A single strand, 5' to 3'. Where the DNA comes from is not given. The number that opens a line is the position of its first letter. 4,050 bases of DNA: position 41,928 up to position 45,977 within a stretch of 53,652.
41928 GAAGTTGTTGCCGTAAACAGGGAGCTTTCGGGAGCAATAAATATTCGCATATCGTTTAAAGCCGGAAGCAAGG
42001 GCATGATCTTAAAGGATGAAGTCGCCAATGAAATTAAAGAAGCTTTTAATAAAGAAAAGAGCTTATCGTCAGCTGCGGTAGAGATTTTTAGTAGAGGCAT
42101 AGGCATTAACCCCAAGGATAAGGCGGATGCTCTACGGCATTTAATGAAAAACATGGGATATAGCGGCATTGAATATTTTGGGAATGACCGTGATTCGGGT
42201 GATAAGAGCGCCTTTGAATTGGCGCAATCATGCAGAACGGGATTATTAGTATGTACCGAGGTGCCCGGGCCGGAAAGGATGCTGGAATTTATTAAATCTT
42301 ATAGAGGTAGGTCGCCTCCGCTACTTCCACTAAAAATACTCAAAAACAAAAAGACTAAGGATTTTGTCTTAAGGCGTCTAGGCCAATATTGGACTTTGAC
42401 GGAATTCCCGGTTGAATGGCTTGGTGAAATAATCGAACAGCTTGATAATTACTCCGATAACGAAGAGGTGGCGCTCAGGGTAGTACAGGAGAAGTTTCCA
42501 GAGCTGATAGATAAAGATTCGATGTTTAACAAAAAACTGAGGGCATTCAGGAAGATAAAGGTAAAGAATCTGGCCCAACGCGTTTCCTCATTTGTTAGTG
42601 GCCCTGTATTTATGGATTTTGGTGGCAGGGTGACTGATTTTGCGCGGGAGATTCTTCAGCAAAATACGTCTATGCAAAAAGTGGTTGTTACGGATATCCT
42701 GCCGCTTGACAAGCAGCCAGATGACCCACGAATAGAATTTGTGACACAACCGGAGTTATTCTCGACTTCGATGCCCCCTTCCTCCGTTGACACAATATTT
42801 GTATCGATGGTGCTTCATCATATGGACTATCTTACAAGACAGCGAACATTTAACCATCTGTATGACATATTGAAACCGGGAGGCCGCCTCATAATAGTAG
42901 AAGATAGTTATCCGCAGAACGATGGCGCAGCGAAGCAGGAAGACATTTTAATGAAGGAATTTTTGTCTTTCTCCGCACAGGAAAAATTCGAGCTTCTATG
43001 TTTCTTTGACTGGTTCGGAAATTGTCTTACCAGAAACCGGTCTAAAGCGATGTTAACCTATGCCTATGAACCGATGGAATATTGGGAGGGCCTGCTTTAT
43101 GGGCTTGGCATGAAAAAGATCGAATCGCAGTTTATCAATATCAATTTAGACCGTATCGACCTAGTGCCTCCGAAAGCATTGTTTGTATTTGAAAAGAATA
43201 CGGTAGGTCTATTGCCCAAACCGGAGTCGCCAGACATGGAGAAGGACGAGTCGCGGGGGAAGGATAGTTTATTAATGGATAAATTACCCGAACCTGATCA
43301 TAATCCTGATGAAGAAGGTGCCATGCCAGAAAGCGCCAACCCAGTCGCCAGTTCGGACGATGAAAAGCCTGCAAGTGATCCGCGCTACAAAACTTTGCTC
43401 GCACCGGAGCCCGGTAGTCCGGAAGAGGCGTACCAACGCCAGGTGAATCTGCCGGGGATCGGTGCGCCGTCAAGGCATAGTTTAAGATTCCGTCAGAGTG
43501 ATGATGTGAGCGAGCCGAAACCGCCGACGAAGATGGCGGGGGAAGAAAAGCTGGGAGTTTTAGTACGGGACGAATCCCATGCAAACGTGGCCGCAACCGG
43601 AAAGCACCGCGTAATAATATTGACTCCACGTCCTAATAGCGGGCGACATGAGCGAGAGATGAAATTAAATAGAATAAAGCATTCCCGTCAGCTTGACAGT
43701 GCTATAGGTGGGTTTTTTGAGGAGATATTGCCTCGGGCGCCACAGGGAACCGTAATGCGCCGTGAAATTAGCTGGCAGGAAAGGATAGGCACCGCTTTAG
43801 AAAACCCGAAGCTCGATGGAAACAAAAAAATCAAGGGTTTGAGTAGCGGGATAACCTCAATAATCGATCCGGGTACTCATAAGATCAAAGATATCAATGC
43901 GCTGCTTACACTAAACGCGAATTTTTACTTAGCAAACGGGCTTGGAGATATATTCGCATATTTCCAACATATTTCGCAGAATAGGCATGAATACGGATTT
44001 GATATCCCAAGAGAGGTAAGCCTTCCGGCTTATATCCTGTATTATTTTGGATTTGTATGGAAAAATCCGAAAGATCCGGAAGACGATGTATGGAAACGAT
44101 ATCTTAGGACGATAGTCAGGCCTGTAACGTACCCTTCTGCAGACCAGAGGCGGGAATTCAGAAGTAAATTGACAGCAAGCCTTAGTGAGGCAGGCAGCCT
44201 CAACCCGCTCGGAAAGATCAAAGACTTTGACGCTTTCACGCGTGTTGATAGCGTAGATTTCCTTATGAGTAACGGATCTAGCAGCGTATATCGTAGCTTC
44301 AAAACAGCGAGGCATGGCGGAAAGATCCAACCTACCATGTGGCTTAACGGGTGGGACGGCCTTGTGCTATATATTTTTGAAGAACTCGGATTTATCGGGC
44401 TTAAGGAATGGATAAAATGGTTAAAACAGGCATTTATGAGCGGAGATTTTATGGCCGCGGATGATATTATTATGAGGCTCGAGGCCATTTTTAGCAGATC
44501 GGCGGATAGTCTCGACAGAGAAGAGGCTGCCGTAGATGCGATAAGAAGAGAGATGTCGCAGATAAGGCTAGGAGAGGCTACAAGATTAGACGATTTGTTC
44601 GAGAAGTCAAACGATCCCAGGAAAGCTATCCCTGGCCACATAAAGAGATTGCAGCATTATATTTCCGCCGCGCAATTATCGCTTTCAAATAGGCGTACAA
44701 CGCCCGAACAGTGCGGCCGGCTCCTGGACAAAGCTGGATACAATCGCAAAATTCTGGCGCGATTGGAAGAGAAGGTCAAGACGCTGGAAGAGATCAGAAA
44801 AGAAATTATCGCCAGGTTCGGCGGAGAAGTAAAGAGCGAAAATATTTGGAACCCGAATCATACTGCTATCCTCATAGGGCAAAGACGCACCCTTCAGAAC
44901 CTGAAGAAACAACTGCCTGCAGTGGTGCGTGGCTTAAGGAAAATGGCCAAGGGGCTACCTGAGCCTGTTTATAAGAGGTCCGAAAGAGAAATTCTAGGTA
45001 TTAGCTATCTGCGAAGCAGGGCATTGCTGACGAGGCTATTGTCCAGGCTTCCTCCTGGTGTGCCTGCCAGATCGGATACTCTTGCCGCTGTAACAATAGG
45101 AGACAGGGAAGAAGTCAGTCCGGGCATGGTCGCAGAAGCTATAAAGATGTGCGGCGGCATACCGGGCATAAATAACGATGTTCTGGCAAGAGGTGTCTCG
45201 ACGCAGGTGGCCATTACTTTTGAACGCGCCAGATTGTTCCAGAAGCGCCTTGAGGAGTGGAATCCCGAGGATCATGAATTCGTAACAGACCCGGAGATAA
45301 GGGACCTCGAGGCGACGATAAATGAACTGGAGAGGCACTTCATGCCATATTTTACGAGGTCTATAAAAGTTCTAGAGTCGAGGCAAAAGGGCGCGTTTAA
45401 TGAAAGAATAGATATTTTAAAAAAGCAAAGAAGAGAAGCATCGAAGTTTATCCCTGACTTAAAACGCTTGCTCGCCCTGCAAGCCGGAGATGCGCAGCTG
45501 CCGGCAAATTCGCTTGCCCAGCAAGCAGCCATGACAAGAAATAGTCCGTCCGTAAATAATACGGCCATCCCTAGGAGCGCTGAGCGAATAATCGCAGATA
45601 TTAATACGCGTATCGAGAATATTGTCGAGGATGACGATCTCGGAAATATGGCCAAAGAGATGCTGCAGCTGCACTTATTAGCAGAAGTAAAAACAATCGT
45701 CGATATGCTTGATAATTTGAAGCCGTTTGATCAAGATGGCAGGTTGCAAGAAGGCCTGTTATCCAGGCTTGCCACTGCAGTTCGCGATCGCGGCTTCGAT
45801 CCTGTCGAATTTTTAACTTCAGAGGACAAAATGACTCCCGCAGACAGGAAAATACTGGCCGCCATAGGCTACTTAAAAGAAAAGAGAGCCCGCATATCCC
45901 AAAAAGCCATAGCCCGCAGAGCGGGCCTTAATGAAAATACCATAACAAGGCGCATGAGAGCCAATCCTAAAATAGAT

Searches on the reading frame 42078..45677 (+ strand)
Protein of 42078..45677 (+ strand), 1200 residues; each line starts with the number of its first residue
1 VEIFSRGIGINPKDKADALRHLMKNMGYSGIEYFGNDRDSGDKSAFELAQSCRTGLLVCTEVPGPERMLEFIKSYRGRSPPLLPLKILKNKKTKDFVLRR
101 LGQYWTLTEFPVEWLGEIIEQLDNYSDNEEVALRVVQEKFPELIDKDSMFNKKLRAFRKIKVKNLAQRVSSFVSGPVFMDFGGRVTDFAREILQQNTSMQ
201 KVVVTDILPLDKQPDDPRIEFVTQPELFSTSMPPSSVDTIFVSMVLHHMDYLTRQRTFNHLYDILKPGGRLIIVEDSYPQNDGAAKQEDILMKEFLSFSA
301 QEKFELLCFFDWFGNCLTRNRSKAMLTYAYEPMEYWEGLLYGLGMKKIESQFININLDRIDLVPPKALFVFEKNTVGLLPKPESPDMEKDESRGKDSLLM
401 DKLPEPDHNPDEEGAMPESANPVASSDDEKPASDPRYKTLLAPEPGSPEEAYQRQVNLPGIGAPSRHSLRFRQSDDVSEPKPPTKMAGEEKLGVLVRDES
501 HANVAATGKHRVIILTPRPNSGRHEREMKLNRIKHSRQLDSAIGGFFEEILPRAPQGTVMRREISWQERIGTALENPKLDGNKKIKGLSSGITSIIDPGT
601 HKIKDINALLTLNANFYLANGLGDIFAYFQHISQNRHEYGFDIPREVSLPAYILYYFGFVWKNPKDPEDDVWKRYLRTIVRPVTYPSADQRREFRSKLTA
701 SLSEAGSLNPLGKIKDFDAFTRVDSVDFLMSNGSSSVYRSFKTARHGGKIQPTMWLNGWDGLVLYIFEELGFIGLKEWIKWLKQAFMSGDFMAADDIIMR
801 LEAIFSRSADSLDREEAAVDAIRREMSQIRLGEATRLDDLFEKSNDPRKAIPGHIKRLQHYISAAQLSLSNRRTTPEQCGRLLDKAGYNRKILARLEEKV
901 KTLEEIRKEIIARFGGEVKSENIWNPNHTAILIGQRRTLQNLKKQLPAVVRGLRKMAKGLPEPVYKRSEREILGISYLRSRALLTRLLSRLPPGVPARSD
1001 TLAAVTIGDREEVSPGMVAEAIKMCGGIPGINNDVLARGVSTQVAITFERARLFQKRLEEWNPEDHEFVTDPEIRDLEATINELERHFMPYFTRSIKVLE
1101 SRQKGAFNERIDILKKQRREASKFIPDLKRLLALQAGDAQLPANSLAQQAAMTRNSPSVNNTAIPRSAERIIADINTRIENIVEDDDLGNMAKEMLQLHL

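Call 5: search_protein_families(library=pfam, proteins=[window:42078-45677:+], max_evalue=0.01)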
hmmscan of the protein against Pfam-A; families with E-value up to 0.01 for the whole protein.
window:42078-45677:+ (1200 aa): 7 families
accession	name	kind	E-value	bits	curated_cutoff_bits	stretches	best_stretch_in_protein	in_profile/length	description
PF08242.18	Methyltransf_12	-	1.4e-06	29.4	30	1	179-271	1-98/98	Methyltransferase domain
PF13489.12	Methyltransf_23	-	1.7e-06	28.3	27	1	172-279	20-122/164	Methyltransferase domain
PF00891.24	Methyltransf_2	-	4.8e-06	26.5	22.3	1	147-285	36-176/210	O-methyltransferase domain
PF08241.18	Methyltransf_11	-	2.1e-05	25.5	21.2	1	224-273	48-95/95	Methyltransferase domain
PF13649.12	Methyltransf_25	-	0.00069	20.7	27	1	216-269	45-97/97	Methyltransferase domain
PF01209.24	Ubie_methyltran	-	0.0015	18.4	20.1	1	137-296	10-174/233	ubiE/COQ5 methyltransferase family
PF20922.3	Anamorsin_N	-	0.0046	17.1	27.1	1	226-280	41-94/163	Anamorsin, N-terminal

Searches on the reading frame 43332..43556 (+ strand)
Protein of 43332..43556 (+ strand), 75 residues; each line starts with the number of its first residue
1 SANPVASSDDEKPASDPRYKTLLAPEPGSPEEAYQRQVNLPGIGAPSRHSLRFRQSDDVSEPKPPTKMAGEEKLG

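Call 29: find_homologous_proteins(query=A1, max_evalue=0.001)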
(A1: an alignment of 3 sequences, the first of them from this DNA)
Query A1 (3 sequences): 394 candidates shared short words with the query, none scored E <= 0.001.

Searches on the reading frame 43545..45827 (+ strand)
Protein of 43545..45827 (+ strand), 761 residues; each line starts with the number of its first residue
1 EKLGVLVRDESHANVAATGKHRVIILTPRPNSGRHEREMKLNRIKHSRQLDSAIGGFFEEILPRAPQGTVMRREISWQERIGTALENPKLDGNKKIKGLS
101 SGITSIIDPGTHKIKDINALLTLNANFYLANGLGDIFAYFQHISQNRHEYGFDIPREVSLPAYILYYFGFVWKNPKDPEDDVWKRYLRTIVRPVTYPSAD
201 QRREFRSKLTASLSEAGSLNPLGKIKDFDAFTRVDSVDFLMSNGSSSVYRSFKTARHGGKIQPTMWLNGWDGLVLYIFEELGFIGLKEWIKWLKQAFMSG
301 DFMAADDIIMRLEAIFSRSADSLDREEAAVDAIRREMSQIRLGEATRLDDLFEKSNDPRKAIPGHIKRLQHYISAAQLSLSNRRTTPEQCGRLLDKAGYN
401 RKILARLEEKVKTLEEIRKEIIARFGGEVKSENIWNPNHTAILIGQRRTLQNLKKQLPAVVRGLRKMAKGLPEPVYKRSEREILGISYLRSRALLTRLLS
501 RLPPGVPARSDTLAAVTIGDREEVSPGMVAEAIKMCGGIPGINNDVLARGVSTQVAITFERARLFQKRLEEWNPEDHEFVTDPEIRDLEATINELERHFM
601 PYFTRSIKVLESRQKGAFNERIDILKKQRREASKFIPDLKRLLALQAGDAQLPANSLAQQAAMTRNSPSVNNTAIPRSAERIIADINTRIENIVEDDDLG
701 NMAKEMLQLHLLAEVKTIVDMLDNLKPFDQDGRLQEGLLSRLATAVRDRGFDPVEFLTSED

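Call 31: search_protein_families(library=pfam, proteins=[window:43545-45827:+], max_evalue=1)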
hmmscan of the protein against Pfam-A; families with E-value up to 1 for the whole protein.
window:43545-45827:+ (761 aa): 1 family
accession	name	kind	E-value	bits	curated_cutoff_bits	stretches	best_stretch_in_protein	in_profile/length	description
PF05298.16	Bombinin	-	0.17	12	21.4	1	286-339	57-110/141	Bombinin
